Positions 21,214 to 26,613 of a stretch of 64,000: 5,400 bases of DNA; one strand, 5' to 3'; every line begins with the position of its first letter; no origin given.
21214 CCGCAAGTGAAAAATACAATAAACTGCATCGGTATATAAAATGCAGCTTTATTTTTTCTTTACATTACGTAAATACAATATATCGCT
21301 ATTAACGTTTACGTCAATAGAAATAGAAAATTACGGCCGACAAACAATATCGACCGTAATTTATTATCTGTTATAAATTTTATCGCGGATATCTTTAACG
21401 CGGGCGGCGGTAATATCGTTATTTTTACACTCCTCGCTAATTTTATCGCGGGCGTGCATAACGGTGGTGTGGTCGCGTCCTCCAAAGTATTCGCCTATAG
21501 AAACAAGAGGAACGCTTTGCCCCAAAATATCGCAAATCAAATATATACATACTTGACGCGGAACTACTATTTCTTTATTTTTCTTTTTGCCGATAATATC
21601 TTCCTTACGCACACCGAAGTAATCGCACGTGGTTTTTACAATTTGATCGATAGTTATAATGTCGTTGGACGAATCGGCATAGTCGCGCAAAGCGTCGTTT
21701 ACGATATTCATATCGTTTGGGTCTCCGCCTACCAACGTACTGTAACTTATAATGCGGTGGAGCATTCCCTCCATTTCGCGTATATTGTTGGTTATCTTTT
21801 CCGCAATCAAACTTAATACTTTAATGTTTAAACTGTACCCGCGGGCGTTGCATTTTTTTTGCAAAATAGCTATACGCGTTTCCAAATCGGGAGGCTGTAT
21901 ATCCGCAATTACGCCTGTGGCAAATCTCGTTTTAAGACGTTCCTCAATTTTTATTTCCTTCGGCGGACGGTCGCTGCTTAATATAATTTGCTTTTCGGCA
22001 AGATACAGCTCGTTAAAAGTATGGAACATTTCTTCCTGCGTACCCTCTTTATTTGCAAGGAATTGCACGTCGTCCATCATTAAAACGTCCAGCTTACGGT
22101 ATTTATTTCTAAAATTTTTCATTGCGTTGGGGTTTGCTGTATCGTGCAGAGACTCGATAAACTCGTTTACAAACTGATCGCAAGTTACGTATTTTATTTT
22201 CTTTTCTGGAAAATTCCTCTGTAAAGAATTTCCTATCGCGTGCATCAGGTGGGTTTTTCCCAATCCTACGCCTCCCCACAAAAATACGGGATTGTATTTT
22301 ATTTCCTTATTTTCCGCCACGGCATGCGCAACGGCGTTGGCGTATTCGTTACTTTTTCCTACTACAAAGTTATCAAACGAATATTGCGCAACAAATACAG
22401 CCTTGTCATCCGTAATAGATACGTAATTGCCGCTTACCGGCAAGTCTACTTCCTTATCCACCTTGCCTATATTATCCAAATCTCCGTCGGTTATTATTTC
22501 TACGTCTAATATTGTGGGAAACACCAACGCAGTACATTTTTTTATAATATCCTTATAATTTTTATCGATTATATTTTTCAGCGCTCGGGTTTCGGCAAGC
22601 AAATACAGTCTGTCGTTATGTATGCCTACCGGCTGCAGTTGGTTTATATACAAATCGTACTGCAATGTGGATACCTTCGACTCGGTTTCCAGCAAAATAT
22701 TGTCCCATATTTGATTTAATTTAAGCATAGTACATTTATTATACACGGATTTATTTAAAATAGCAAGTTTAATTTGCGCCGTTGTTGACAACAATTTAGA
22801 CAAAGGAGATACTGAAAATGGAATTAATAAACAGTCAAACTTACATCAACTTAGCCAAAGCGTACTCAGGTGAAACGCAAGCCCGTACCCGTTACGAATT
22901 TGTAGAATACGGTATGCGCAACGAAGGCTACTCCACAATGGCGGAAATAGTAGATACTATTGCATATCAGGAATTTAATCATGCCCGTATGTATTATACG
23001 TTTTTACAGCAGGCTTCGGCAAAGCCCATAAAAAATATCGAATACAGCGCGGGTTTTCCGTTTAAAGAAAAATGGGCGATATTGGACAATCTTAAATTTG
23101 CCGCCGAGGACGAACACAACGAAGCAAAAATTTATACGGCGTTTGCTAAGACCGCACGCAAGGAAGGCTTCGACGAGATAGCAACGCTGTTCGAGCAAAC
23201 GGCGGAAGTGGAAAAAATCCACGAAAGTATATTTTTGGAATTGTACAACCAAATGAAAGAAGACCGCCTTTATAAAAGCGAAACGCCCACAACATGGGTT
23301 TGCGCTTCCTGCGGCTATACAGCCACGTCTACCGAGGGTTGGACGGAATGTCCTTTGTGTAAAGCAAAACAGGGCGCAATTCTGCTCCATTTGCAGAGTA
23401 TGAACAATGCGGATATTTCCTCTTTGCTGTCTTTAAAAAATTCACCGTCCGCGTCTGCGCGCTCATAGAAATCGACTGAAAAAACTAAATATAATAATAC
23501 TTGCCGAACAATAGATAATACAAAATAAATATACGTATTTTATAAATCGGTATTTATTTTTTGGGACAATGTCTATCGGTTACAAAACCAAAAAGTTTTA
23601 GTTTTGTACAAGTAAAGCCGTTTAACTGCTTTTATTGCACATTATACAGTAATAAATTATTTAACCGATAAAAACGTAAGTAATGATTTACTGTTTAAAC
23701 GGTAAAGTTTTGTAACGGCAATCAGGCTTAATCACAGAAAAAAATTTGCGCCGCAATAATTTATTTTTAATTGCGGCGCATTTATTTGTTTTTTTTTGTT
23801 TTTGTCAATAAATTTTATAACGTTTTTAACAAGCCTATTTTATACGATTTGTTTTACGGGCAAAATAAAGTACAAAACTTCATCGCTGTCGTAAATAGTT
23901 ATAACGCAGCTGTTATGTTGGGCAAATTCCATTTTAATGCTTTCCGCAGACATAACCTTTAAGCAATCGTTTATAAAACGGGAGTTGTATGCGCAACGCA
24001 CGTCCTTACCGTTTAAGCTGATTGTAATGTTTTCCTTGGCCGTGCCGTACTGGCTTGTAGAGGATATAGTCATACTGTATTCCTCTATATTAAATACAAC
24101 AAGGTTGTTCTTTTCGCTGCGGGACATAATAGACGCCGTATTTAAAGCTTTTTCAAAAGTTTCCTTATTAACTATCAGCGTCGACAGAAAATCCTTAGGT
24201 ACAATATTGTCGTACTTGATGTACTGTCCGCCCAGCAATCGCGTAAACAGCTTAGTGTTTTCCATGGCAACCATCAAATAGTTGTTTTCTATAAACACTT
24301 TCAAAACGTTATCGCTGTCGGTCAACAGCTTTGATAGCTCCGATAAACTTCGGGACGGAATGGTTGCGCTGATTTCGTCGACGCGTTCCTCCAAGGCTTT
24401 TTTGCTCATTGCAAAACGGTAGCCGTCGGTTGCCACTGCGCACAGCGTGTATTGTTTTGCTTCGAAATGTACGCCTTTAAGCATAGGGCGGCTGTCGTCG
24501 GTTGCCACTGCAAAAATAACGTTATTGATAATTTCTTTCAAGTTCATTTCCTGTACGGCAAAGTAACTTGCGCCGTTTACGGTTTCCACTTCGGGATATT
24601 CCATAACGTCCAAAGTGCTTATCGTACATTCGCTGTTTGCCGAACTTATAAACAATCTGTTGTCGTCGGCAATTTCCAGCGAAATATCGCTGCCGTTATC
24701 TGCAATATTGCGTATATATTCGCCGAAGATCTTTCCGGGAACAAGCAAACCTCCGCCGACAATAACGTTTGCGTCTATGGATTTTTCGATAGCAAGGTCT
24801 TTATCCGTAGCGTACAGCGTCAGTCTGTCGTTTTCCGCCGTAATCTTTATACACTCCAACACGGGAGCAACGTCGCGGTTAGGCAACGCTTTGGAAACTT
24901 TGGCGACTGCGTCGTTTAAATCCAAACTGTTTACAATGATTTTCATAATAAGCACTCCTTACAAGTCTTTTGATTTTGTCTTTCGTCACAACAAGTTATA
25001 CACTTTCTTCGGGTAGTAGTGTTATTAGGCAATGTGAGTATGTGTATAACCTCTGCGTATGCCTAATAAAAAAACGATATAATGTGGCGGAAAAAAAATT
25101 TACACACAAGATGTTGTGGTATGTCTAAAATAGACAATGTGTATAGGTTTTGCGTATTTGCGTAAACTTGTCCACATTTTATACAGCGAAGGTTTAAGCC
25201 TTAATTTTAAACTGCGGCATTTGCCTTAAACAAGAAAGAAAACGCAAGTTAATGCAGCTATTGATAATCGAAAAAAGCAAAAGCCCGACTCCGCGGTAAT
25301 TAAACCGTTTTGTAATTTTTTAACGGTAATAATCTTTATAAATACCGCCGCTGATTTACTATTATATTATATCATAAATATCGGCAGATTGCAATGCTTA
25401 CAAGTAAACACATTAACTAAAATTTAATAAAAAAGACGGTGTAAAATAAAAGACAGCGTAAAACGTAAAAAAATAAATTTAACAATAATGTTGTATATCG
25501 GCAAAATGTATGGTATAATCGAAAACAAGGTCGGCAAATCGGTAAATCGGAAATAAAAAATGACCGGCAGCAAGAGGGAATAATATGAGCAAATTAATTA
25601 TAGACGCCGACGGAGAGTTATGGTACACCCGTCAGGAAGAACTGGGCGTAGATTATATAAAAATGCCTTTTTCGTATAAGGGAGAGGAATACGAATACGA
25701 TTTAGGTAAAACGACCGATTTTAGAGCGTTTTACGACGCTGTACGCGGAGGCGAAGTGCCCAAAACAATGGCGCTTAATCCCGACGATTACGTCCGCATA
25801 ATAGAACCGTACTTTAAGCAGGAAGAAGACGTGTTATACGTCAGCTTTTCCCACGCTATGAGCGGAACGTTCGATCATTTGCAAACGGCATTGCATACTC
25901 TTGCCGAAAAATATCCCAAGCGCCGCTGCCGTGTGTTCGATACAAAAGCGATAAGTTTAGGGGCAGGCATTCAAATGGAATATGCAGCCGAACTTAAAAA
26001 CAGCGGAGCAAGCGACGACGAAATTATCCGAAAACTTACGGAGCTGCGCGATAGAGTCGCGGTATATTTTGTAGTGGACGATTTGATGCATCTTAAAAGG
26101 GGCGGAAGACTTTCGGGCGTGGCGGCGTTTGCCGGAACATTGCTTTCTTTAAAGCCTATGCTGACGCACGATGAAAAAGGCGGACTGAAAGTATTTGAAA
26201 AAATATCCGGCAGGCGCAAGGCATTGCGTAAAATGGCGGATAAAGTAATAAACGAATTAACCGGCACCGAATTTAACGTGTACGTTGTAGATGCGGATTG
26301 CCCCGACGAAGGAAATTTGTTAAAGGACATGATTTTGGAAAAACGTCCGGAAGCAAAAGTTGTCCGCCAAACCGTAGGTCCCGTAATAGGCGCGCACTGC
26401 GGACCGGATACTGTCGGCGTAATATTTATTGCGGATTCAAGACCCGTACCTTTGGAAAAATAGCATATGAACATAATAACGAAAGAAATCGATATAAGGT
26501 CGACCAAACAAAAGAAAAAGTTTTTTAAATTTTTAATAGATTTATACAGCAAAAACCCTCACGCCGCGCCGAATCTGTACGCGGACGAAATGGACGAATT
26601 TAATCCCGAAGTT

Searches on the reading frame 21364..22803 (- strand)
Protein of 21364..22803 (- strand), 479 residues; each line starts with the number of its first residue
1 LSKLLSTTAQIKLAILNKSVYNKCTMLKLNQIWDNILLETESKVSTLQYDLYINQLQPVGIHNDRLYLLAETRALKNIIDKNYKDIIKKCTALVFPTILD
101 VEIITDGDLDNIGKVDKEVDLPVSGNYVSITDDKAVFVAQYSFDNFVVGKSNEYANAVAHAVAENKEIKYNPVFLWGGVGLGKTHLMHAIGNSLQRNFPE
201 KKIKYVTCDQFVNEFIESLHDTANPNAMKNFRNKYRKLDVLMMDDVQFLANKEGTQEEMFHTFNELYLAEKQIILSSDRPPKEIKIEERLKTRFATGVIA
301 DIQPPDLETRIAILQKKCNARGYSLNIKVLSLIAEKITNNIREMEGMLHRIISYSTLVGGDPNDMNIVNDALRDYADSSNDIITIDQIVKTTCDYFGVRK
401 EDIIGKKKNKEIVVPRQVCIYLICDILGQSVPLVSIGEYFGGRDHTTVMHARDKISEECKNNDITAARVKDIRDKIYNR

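Call 80: search_protein_families(library=pfam, proteins=[window:21364-22803:-], max_evalue=0.00001)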
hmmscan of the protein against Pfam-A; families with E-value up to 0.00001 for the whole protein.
window:21364-22803:- (479 aa): 6 families
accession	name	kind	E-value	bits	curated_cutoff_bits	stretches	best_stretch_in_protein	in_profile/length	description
PF00308.24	Bac_DnaA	-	3e-64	216.5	23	1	140-300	4-161/162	Bacterial DnaA ATPAse domain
PF08299.17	Bac_DnaA_C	-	6.9e-25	87.3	31.5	1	385-455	1-69/69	Bacterial dnaA protein helix-turn-helix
PF11638.13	DnaA_N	-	4.2e-09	36.4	24.6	1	30-90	1-62/65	DnaA N-terminal domain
PF01695.23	IstB_IS21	-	6.1e-08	32.9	24.1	1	173-280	95-195/238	IstB-like ATP binding protein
PF03969.22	AFG1_ATPase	-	2.3e-06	27.2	27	0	170-208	61-96/361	AFG1-like ATPase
PF00004.35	AAA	-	3e-06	28.2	21.2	0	173-267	1-89/131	ATPase family associated with various cellular activities (AAA)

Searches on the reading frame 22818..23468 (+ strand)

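Call 80: search_protein_families(library=pfam, proteins=[window:22818-23468:+], max_evalue=0.00001)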
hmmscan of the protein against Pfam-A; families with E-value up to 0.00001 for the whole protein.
window:22818-23468:+ (216 aa): 1 family
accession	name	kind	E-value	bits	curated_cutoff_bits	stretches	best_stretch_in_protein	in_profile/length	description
PF02915.23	Rubrerythrin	-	4e-24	86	22.8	2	90-151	1-61/137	Rubrerythrin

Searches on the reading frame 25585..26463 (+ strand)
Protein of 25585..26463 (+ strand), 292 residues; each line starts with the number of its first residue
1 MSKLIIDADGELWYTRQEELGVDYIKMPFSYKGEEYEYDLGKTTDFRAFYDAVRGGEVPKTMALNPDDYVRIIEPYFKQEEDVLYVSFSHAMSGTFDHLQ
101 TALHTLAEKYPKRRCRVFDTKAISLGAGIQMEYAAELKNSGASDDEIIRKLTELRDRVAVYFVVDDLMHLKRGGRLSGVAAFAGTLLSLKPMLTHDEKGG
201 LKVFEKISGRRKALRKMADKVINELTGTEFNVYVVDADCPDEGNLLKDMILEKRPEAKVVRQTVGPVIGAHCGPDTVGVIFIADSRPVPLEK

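Call 80: search_protein_families(library=pfam, proteins=[window:25585-26463:+], max_evalue=0.00001)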
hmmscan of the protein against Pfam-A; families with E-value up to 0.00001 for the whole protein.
window:25585-26463:+ (292 aa): 1 family
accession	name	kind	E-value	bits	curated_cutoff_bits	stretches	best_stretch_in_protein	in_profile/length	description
PF02645.21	DegV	-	3.1e-63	214.2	27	1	3-283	3-279/280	Uncharacterised protein, DegV family COG1307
